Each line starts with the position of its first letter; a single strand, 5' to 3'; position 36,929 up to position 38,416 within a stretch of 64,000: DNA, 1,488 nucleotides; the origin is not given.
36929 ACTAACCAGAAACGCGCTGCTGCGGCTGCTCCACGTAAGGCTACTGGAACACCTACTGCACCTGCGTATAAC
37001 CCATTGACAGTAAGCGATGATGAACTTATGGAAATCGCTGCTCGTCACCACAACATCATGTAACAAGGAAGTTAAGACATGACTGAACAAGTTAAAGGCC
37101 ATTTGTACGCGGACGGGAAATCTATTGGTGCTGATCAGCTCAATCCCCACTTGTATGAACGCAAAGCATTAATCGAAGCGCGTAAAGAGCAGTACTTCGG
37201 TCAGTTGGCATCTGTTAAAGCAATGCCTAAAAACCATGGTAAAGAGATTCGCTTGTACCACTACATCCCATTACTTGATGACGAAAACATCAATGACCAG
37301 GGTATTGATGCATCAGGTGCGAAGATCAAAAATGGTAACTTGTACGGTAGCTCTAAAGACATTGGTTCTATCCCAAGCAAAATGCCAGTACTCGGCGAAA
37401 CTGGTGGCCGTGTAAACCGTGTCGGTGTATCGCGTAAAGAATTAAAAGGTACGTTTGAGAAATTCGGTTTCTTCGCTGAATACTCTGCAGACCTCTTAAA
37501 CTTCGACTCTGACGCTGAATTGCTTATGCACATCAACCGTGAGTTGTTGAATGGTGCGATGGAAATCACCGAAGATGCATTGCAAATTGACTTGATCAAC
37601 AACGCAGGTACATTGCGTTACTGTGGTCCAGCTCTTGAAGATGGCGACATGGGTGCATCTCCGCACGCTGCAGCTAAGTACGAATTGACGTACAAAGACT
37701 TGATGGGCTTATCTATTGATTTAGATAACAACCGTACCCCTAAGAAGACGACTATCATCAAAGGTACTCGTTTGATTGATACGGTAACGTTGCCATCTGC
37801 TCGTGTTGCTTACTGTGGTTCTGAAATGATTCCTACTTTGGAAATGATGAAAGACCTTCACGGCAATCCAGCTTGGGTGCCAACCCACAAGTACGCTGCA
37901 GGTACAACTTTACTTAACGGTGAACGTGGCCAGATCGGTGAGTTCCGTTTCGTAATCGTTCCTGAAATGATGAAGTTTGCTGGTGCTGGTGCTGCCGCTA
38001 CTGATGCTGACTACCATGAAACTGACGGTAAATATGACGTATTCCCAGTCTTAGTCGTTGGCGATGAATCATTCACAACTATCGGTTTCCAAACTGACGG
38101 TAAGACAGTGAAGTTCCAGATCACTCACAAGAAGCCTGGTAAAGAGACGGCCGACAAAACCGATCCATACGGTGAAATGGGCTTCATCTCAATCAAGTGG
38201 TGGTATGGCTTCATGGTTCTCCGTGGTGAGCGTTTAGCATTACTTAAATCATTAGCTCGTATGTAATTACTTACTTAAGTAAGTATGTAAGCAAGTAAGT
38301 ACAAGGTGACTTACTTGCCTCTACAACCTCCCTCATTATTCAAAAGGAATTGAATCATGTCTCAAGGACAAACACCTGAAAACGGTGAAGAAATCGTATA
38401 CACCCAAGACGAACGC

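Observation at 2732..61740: Genome-wide palindrome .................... upstream of about 20 genes on both strands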

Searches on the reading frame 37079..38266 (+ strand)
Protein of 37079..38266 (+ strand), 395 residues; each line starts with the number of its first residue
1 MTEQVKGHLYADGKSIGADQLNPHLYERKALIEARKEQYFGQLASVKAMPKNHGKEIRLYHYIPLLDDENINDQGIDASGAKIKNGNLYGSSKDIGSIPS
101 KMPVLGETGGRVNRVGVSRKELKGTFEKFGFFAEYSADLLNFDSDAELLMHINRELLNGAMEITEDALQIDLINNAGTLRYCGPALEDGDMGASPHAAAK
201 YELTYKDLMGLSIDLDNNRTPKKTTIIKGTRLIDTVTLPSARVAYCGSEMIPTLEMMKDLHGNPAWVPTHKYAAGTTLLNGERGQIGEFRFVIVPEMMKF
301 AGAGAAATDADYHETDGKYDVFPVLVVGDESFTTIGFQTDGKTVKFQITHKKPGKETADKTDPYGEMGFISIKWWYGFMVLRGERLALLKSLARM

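Call 17: find_related_loci(query=window:37079-38266:+, collection=viral_contigs, flank=10000)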
Query window:37079-38266:+ (395 aa) in viral_contigs; peptide patterns used: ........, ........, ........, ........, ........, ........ (x = any residue, [..] = any of these).
39 stretches matched a pattern; 36 encode a relative of the query (tblastn E <= 1e-3); 35 distinct loci.
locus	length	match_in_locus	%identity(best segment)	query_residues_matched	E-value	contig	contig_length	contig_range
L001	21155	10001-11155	69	6-395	0e+0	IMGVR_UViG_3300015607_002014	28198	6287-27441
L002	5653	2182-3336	66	6-395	2e-178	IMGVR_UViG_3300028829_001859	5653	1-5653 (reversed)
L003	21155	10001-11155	66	6-395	1e-174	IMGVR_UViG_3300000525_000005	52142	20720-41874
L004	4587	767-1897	64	20-395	5e-171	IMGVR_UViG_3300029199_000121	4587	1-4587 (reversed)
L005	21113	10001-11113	65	20-395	3e-165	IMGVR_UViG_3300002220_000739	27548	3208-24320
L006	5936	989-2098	64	19-393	5e-167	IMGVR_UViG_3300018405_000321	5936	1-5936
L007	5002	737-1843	62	20-393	5e-165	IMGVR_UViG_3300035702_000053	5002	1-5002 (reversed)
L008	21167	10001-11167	60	3-395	2e-159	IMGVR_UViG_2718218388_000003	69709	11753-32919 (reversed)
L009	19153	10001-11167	60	3-395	2e-159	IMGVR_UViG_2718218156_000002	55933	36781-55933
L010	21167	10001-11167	60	3-395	1e-158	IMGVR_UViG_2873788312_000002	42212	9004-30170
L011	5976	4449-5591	58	20-395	3e-147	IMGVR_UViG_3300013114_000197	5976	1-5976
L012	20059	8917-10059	58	20-395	3e-144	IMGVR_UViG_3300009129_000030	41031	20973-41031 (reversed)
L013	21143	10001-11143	57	20-395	1e-143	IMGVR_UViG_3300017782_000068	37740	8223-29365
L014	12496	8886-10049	55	11-393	7e-139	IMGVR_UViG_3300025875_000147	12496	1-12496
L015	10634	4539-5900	62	14-395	4e-132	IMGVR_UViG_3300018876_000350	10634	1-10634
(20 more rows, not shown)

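Call 29: search_dna_similar(query=window:37079-38266:+, collection=phages, mode=protein, max_rows=30)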
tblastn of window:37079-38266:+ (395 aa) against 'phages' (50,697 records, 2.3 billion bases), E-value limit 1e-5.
Records with a match: 478; places in all: 479; records where one place covers at least 80% of the query: 477.
Best place of each record, by identity: 60-80% 28; <60% 450.
By first word of the organism name: Vibrio 107; Pseudomonas 101; Escherichia 68; Klebsiella 29; Erwinia 21; Achromobacter 17; Rhizobium 16; Pectobacterium 14; Salmonella 11; Stenotrophomonas 11; and 22 more.
By host as written in the record: - 82; Pseudomonas aeruginosa 39; Escherichia coli 28; Vibrio breoganii 15; Klebsiella pneumoniae 14; Pseudomonas aeruginosa ATCC 27853 12; Achromobacter xylosoxidans I2BC 12; Pseudomonas aeruginosa PAO1 11; and 127 more.
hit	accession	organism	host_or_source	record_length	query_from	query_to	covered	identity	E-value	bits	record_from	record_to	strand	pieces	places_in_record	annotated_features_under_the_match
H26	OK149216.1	Acinetobacter phage vB_IME_Ab2712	Acinetobacter baumannii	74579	20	395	95%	68.0%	8e-165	517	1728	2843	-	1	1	record has no annotation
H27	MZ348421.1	Kosakonia phage Kc283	Kosakonia cowanii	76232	1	395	100%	62.1%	7e-153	483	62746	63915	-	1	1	major capsid protein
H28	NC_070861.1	Kosakonia phage Kc283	Kosakonia cowanii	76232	1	395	100%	62.1%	7e-153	483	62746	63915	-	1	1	major head protein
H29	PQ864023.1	Enterobacter phage vB_Ecl_SABI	Enterobacter cloacae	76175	1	395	100%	61.8%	1e-152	482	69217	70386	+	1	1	hypothetical protein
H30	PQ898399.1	Enterobacter phage SonariX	Enterobacter cloacae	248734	1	395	100%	61.8%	1e-152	482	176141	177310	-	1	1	major capsid protein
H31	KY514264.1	Pectobacterium phage vB_PatP_CB1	Pectobacterium atrosepticum DSM 18077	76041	1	395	100%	61.8%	3e-152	481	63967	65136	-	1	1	major capsid protein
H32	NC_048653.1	Pectobacterium phage vB_PatP_CB1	Pectobacterium atrosepticum DSM 18077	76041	1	395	100%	61.8%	3e-152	481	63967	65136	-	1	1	major head protein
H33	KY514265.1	Pectobacterium phage vB_PatP_CB3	Pectobacterium atrosepticum DSM 30186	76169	1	395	100%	61.8%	3e-152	481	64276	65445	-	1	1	major virion protein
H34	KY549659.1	Pectobacterium phage vB_PatP_CB4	Pectobacterium atrosepticum DSM 30186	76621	1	395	100%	61.8%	3e-152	481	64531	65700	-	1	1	hypothetical protein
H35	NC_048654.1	Pectobacterium phage vB_PatP_CB4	Pectobacterium atrosepticum DSM 30186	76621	1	395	100%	61.8%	3e-152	481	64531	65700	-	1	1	major head protein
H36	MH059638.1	Pectobacterium phage Nepra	Pectobacterium atrosepticum DSM18077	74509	1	395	100%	61.8%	3e-152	481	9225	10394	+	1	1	hypothetical protein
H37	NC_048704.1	Pectobacterium phage Nepra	Pectobacterium atrosepticum DSM18077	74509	1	395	100%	61.8%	3e-152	481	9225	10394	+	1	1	major head protein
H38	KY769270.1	Pectobacterium phage phiA41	Pectobacterium wasabiae SCC3193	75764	1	395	100%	61.8%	4e-152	481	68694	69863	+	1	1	putative major coat protein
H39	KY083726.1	Pectobacterium phage A38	Pectobacterium wasabiae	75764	1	395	100%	61.8%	4e-152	481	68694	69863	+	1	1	putative major coat protein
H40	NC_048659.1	Pectobacterium phage phiA41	Pectobacterium wasabiae SCC3193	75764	1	395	100%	61.8%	4e-152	481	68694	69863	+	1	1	major head protein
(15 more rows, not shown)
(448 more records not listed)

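Call 34: find_encoding_contigs(protein=window:37079-38266:+, flank=10000, max_places=6)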
Protein window:37079-38266:+ (395 aa): no gene with exactly this product is on record in the collection.

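Call 56: find_homologous_proteins(query=window:37079-38266:+, max_evalue=1e-100)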
Query window:37079-38266:+ (395 aa): 7632 proteins with E <= 1e-100 among 8000 candidates; the best 120 are listed.
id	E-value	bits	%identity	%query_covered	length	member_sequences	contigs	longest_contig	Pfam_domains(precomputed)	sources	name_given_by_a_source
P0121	1.1e-266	902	100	100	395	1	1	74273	-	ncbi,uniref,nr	ncbi:N4-gp56 family major capsid protein [Acinetobacter sp. A47]|uniref:N4-gp56 family major capsid 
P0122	2.3e-225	766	86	99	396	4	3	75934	PF25209.3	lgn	-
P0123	3.8e-224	762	85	99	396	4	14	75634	-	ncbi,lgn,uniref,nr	ncbi:N4-gp56 family major capsid protein [Acinetobacter baumannii]|uniref:N4-gp56 family major capsi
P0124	4.4e-218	742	83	98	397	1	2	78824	PF25209.3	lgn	-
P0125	3.9e-215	732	82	98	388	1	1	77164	-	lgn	-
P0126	8.2e-213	725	83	99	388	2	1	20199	-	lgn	-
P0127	1.0e-212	724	82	99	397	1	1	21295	PF25209.3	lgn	-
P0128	6.5e-192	656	75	97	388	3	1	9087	PF25209.3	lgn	-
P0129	2.3e-186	638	72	98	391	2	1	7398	PF25209.3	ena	-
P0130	1.7e-182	625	74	98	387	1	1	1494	-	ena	-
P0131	1.2e-181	622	69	99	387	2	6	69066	PF25209.3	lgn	-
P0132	1.6e-181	622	71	99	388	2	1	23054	-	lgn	-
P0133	1.1e-180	619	72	97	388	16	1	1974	PF25209.3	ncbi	-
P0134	1.7e-180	618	69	99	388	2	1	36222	PF25209.3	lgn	-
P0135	4.8e-180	617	69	99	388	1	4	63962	PF25209.3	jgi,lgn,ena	-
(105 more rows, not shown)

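Call 57: find_encoding_contigs(protein=P0122, flank=10000, max_places=1)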
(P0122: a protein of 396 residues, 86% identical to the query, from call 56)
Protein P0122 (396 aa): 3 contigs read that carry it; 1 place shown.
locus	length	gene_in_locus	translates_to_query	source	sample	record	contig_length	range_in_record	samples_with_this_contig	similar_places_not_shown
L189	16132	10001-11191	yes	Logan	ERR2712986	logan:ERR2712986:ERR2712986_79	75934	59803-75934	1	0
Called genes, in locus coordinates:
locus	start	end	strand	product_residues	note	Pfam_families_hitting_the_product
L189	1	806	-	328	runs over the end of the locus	-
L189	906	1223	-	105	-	-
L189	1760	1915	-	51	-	-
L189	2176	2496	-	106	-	-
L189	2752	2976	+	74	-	-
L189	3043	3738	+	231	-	-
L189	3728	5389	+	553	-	-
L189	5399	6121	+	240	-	-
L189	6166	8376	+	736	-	PF23899:SU10_portal, PF16510:P22_portal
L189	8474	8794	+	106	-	-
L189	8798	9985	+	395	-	-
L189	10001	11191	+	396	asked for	PF25209:Phage_capsid_4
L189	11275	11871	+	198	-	-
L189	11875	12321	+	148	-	PF13876:Phage_gp49_66, PF21825:Sequestin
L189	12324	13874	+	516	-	-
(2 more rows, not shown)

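Call 58: find_encoding_contigs(protein=P0123, flank=10000, max_places=1)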
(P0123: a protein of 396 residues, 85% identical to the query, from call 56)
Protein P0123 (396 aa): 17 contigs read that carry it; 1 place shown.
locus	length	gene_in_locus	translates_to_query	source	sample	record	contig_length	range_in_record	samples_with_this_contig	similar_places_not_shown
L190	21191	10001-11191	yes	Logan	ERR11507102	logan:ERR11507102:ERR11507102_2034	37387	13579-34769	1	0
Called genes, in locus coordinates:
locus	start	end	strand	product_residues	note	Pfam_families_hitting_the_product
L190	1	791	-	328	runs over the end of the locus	-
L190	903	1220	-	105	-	-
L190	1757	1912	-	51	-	-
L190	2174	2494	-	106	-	-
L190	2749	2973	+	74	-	-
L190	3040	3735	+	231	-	-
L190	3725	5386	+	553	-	-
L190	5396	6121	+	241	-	-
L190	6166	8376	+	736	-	PF23899:SU10_portal, PF16510:P22_portal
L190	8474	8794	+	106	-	-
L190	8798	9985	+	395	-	-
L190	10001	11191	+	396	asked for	-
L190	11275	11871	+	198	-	-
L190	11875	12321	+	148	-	PF13876:Phage_gp49_66, PF21825:Sequestin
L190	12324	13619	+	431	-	-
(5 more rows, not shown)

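Call 59: find_encoding_contigs(protein=P0124, flank=10000, max_places=1)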
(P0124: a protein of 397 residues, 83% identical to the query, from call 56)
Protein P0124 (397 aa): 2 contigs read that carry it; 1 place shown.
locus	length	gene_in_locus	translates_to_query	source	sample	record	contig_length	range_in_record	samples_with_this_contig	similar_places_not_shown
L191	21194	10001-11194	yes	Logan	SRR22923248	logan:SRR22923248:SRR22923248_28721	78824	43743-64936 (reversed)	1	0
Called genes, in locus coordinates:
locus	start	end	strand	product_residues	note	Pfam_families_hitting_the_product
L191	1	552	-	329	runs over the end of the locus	-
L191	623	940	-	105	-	-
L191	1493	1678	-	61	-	PF24623:Phage_zn_bind_8 (weak)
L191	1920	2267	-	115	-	-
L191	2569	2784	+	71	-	-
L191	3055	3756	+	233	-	-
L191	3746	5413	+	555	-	-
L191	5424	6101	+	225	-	PF24175:SU10_adaptor (weak)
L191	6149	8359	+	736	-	PF23899:SU10_portal, PF16510:P22_portal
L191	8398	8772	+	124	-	-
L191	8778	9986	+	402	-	-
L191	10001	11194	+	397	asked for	PF25209:Phage_capsid_4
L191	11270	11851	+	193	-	-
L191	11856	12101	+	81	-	PF13876:Phage_gp49_66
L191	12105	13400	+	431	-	-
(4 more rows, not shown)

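Call 60: find_encoding_contigs(protein=P0125, flank=10000, max_places=1)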
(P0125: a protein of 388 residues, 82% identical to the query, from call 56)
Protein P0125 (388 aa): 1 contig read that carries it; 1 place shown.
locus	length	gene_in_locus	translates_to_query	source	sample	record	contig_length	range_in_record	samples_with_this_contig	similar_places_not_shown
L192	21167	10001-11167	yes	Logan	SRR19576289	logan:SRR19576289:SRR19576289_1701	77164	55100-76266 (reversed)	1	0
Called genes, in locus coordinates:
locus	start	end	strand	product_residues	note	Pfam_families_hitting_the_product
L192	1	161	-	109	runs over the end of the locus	-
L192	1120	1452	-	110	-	-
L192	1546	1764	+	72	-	-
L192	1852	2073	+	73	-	-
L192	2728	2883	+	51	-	-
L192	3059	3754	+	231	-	-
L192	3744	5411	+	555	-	-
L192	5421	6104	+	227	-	-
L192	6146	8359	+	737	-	PF23899:SU10_portal, PF16510:P22_portal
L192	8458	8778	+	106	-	-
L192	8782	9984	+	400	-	-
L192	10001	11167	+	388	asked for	-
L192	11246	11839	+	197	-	-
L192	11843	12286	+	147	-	PF21825:Sequestin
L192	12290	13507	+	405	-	-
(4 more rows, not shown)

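Call 78: search_dna_similar(query=window:37079-38266:+, collection=plasmids, mode=protein, max_rows=15)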
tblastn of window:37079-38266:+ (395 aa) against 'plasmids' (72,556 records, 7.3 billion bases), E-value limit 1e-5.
Records with a match: 1; places in all: 1; records where one place covers at least 80% of the query: 1.
Best place of each record, by identity: 60-80% 1.
By first word of the organism name: Acinetobacter 1.
By predicted mobility (MOB-suite, as given by PLSDB): non-mobilizable 1.
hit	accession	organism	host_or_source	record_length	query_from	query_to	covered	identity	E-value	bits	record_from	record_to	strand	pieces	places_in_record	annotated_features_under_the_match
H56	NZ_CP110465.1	Acinetobacter baumannii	Homo sapiens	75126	20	395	95%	68.0%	3e-164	517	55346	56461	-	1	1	N4-gp56 family major capsid protein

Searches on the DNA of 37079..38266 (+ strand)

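Call 22: search_dna_similar(query=L032:1-21116:+, collection=phages, mode=near, max_rows=10)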
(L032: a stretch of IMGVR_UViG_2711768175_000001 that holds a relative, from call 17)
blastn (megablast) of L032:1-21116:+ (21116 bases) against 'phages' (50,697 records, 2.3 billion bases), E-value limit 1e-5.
Records with a match: 5; places in all: 6; records where one place covers at least 80% of the query: 0.
Best place of each record, by identity: >=99% 1; 60-80% 4.
By first word of the organism name: Shigella 2; Xanthomonas 2; Acinetobacter 1.
By host as written in the record: Shigella flexneri 2; Xanthomonas fragariae 2; Acinetobacter baumannii 1.
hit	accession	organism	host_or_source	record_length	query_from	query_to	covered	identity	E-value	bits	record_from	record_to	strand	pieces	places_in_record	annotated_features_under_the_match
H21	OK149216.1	Acinetobacter phage vB_IME_Ab2712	Acinetobacter baumannii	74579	1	12843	61%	99.8%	0e+0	23593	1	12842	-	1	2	record has no annotation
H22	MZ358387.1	Shigella virus Moo19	Shigella flexneri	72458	10151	10379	1%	75.0%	3e-16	97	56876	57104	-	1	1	major capsid protein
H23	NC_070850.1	Shigella virus Moo19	Shigella flexneri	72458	10151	10379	1%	75.0%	3e-16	97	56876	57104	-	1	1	major head protein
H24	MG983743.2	Xanthomonas phage RiverRider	Xanthomonas fragariae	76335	4709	4825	1%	79.5%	1e-10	79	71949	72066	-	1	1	terminase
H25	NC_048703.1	Xanthomonas phage RiverRider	Xanthomonas fragariae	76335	4709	4825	1%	79.5%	1e-10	79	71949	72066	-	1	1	terminase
